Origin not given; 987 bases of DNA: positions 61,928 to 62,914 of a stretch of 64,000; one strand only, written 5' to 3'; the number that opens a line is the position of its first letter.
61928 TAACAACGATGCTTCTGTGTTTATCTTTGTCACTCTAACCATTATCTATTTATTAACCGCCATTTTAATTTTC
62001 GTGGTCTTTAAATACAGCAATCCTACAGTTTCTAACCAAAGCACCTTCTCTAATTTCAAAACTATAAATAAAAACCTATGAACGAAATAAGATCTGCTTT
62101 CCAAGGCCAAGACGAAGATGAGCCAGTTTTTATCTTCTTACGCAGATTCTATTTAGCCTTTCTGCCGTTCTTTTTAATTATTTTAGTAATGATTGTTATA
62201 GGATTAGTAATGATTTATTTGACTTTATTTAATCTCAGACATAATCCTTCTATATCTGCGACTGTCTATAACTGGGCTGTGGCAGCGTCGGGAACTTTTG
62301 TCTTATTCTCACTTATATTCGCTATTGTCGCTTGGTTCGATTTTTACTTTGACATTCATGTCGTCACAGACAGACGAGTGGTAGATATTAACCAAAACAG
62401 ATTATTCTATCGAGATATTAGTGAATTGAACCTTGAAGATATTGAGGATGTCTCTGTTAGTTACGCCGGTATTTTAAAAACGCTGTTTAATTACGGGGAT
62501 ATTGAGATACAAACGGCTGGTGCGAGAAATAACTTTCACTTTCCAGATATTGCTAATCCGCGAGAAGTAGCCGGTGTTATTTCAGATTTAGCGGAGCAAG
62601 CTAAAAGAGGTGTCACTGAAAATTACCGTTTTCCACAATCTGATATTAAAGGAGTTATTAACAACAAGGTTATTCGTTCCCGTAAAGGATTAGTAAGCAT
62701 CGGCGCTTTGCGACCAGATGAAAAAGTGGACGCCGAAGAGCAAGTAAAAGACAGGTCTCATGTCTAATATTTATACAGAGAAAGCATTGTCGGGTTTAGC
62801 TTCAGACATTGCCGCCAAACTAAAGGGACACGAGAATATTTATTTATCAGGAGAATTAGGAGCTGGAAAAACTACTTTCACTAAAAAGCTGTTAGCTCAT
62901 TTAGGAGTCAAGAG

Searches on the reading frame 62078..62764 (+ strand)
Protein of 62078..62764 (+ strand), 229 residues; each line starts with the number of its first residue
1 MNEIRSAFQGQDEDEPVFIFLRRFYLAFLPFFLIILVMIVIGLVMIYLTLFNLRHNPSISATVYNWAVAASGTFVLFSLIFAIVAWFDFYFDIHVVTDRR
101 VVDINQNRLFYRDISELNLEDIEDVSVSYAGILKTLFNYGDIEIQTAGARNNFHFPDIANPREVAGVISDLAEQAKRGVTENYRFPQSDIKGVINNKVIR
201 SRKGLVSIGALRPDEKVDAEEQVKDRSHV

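Call 81: find_encoding_contigs(protein=window:62078-62764:+, flank=10000, max_places=2)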
Protein window:62078-62764:+ (229 aa): 8 contigs read that carry it; 2 places shown.
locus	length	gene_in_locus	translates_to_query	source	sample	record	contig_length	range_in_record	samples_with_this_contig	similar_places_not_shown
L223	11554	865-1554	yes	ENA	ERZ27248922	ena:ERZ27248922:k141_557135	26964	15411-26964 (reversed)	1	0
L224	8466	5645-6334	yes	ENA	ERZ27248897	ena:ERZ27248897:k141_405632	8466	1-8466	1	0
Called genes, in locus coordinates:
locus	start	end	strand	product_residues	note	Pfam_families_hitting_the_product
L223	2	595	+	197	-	?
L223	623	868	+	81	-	-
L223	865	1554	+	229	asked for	PF03703:bPH_2 (weak)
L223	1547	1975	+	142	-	PF02367:TsaE, PF20720:nSTAND3 (weak)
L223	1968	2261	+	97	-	-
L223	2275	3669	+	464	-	PF03816:LytR_cpsA_psr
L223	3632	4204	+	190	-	-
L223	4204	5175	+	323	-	PF13145:Rotamase_2, PF13616:Rotamase_3, PF00639:Rotamase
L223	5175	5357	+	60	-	-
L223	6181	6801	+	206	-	-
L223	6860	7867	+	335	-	PF01073:3Beta_HSD, PF01370:Epimerase, PF02719:Polysacc_synt_2, PF04321:RmlD_sub_bind, PF07993:NAD_binding_4, PF13460:NAD_binding_10 (weak), PF16363:GDP_Man_Dehyd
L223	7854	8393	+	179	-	PF00908:dTDP_sugar_isom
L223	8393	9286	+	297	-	PF01370:Epimerase, PF04321:RmlD_sub_bind, PF01073:3Beta_HSD, PF16363:GDP_Man_Dehyd, PF07993:NAD_binding_4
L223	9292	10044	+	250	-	PF00483:NTP_transferase, PF12804:NTP_transf_3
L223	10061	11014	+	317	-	PF01699:Na_Ca_ex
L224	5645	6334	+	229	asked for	PF03703:bPH_2 (weak)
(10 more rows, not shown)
